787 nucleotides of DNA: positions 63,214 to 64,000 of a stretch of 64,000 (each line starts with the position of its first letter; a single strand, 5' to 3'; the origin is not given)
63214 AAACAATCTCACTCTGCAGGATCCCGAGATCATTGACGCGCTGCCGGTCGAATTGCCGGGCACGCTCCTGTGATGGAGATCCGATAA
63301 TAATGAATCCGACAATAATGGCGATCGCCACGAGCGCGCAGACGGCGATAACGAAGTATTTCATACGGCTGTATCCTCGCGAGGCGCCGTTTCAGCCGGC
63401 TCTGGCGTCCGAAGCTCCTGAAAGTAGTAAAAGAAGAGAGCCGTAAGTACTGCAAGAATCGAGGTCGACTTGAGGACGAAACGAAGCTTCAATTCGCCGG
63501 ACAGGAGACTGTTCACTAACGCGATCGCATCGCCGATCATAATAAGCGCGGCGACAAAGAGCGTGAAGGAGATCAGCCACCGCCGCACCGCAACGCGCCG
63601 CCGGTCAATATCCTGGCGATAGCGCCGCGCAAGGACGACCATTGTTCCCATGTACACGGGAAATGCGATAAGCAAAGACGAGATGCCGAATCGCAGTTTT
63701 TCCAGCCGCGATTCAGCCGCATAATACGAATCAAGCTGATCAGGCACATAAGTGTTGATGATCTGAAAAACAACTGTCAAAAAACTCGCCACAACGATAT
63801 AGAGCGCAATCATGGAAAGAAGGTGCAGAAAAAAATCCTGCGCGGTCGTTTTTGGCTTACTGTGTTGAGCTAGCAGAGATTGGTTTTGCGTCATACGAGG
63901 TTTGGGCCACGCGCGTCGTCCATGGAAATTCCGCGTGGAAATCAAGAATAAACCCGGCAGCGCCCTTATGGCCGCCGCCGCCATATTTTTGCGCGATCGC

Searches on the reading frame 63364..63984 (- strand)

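Call 48: search_protein_families(library=pfam, proteins=[window:63364-63984:-], max_evalue=0.00001)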
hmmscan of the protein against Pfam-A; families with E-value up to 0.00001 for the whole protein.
window:63364-63984:- (207 aa): 1 family
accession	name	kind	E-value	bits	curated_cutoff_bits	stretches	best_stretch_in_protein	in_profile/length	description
PF18920.5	DUF5671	-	5.5e-22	78.5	28.4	1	50-186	1-131/132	Domain of unknown function (DUF5671)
